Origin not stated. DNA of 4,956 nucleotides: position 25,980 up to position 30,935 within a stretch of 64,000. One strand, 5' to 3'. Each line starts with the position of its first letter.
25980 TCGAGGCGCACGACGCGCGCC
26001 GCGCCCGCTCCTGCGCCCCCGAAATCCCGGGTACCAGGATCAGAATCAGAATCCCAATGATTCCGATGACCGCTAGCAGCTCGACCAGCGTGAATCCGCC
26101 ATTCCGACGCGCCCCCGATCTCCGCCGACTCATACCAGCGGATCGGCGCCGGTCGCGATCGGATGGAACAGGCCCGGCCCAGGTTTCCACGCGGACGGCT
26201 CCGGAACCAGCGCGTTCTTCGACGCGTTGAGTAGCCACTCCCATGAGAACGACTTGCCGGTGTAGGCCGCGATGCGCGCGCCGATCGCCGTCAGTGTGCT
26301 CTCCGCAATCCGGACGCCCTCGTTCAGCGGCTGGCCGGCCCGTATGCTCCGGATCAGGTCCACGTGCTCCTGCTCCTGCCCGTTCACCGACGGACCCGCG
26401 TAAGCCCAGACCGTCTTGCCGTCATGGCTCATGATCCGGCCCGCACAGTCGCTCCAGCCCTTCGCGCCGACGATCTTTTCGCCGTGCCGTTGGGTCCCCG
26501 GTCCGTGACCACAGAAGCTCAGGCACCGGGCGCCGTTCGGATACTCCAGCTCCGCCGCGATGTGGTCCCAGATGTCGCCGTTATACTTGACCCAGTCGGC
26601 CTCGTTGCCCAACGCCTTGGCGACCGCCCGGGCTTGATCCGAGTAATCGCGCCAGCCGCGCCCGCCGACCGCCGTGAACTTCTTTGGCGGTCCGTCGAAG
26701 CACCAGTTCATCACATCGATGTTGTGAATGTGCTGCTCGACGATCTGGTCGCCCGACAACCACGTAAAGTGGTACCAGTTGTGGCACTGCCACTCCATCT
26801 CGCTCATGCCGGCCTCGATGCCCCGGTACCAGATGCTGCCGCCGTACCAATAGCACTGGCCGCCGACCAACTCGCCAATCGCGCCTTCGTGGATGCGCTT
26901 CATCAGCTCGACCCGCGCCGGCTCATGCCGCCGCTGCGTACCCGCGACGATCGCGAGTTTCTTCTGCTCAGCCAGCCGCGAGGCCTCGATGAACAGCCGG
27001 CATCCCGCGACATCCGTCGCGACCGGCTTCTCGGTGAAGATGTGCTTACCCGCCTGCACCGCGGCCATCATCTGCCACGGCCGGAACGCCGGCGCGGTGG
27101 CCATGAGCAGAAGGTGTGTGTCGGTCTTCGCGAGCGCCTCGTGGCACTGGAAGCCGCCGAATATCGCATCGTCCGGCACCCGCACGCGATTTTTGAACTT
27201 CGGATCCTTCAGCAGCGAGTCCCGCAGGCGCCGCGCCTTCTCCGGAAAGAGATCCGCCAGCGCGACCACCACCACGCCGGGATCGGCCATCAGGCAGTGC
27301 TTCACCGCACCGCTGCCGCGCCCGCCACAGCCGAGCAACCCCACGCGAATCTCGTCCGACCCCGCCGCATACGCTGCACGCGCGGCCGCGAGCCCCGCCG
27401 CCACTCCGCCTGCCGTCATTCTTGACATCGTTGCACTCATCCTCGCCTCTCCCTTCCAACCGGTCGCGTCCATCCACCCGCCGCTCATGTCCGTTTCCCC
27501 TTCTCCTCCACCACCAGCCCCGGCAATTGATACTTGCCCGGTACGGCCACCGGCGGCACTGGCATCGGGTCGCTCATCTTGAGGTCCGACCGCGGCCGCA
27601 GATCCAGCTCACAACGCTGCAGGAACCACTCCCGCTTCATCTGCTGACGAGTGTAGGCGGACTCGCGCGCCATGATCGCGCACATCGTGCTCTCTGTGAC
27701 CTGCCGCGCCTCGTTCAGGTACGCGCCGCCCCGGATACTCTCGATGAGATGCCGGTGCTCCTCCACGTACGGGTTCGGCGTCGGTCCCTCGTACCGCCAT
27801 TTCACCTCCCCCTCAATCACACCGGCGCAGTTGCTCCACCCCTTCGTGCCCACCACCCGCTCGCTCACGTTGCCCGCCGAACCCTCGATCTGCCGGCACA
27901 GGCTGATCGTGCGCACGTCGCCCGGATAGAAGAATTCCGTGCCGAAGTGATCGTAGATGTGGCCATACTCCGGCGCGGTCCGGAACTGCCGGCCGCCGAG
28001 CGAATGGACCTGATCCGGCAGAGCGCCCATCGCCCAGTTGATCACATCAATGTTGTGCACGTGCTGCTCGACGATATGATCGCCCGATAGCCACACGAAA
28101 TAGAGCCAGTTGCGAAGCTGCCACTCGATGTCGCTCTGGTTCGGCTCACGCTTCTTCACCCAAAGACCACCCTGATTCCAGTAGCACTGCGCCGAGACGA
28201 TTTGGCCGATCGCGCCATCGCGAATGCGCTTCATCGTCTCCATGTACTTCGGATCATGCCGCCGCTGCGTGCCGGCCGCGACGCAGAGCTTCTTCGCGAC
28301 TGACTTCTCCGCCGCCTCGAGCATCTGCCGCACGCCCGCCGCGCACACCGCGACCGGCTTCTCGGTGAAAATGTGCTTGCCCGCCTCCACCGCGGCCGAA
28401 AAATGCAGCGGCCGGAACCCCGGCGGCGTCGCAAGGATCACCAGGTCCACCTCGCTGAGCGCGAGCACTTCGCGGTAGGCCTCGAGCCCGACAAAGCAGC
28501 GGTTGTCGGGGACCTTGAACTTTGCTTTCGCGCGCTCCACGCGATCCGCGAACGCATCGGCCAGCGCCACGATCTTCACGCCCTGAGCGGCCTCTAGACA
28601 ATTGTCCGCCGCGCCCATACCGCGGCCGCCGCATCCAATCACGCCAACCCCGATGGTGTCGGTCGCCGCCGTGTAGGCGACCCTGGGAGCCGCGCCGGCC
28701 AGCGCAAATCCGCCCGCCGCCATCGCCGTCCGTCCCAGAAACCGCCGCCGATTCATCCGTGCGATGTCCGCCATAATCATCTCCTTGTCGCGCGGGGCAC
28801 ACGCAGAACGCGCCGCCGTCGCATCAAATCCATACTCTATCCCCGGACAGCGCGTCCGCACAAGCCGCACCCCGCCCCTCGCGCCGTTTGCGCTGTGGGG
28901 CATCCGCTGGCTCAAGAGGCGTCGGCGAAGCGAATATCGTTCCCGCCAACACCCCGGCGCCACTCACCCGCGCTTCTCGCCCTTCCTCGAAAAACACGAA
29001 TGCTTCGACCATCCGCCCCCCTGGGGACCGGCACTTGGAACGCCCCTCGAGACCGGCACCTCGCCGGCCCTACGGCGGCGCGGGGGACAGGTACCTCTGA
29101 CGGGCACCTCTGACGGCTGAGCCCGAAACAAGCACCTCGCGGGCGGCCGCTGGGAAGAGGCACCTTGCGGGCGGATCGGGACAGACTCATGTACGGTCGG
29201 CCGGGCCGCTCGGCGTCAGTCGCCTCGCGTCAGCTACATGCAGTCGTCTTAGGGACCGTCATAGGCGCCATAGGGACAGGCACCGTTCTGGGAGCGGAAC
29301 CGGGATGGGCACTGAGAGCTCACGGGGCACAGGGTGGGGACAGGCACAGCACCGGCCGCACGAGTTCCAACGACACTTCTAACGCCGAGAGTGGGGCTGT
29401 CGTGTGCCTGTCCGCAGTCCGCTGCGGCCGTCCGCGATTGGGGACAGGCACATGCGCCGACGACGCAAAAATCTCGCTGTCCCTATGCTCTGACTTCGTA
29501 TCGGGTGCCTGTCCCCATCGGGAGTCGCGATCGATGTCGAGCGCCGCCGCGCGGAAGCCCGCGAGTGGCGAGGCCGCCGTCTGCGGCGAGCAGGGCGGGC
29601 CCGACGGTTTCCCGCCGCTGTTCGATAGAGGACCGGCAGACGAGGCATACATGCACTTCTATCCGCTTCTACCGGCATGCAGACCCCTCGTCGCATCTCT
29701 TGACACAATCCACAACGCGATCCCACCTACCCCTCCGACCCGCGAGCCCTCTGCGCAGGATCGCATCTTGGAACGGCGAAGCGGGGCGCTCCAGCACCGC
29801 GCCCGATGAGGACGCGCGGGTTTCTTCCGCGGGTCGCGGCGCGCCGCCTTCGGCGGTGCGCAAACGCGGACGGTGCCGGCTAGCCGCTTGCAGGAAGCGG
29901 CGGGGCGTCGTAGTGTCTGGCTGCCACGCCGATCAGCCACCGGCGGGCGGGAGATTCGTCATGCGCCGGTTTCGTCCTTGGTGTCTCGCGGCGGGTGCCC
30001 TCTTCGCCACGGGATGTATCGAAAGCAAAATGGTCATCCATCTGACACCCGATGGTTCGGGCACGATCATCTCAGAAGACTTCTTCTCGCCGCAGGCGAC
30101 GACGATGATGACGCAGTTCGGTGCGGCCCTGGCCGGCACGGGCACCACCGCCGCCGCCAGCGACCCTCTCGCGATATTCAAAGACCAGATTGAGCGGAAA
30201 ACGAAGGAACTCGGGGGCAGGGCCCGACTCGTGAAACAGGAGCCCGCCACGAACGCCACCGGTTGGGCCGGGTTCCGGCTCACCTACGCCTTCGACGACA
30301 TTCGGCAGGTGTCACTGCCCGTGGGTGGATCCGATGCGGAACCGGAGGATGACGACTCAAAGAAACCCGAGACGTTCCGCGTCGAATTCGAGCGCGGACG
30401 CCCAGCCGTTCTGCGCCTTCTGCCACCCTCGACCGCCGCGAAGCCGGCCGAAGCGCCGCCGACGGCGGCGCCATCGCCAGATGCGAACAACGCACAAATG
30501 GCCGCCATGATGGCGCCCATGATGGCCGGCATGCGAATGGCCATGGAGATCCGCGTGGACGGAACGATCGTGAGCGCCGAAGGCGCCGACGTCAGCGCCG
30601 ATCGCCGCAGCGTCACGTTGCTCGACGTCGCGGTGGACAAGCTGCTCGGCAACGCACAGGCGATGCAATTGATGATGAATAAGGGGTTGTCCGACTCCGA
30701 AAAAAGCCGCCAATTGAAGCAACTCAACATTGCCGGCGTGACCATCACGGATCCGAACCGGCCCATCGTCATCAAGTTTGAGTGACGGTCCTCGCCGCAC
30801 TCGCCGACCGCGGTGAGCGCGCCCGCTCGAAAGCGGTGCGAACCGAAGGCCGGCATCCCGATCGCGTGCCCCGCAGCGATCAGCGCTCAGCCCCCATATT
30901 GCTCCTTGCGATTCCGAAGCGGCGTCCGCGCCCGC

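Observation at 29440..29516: Conserved hairpin module: perfect 12-bp arms around an exactly 53-nt spacer, shared by both islands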

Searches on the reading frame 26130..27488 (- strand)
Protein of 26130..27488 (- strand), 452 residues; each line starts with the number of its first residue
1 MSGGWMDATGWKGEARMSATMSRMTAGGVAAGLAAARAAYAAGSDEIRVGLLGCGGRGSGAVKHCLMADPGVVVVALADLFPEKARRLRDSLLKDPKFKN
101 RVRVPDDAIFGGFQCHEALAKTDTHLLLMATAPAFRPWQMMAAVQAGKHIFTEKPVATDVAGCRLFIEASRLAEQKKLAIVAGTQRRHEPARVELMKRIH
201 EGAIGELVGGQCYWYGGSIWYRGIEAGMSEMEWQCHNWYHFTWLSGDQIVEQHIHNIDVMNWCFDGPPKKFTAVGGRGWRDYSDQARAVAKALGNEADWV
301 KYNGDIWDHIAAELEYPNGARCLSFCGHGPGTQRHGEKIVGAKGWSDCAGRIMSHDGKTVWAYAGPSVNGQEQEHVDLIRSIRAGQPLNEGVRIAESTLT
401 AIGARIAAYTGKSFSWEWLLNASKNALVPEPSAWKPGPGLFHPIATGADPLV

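Call 14: search_protein_families(library=pfam, proteins=[window:26130-27488:-], max_evalue=0.001)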
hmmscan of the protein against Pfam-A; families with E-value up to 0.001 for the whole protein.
window:26130-27488:- (452 aa): 2 families
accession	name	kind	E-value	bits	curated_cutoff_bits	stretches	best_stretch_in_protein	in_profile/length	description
PF01408.29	GFO_IDH_MocA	-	3.5e-10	41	24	1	47-170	1-109/120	Oxidoreductase family, NAD-binding Rossmann fold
PF22725.1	GFO_IDH_MocA_C3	-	2.1e-08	34.7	27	1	195-344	4-121/124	GFO/IDH/MocA C-terminal domain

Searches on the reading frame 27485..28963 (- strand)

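Call 14: search_protein_families(library=pfam, proteins=[window:27485-28963:-], max_evalue=0.001)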
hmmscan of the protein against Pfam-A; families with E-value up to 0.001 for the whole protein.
window:27485-28963:- (492 aa): 3 families
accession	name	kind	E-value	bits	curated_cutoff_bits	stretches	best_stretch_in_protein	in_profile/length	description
PF01408.29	GFO_IDH_MocA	-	1.1e-16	62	24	1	104-221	1-112/120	Oxidoreductase family, NAD-binding Rossmann fold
PF22725.1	GFO_IDH_MocA_C3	-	3.3e-07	30.8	27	1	244-376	5-122/124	GFO/IDH/MocA C-terminal domain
PF02894.22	GFO_IDH_MocA_C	-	3.6e-05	24.1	22.9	1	245-378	2-128/218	Oxidoreductase family, C-terminal alpha/beta domain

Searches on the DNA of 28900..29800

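Call 22: search_rna_families(source=window, start=28900, end=29800, threshold=evalue, max_evalue=10)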
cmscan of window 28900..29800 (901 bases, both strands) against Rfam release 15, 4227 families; matches with E-value up to 10: 4.
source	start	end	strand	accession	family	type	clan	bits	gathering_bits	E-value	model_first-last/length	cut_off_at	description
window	29495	29577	+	RF02647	Cis52_sRNA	Gene; sRNA;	-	17.7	56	0.72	1-179/179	no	Ruegeria cis52 sRNA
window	29390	29463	-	RF00660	mir-214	Gene; miRNA;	-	15.9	66.7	1.1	1-101/101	no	mir-214 microRNA precursor family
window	29290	29349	+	RF02040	HOTTIP_1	Gene; lncRNA;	-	13.8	50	3.4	1-57/57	no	HOXA transcript at the distal tip, conserved region 1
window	29388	29465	+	RF00660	mir-214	Gene; miRNA;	-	13.7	66.7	5.2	1-101/101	no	mir-214 microRNA precursor family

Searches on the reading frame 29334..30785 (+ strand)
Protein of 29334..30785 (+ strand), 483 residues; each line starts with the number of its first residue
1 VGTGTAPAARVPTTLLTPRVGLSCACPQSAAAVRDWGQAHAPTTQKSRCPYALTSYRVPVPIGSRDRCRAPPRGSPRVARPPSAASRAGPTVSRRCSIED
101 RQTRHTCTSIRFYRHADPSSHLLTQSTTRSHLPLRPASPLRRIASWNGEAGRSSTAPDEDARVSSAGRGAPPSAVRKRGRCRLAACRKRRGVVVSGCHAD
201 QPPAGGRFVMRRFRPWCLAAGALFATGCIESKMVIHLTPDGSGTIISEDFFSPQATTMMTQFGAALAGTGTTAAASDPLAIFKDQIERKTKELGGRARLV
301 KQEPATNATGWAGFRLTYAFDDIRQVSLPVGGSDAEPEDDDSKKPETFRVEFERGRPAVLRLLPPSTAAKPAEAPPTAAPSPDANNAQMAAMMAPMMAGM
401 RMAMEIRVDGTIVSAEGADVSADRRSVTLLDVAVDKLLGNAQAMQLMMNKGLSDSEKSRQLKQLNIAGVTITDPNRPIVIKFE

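Call 14: search_protein_families(library=pfam, proteins=[window:29334-30785:+], max_evalue=0.001)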
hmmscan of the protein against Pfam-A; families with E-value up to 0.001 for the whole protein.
window:29334-30785:+ (483 aa): 0 families
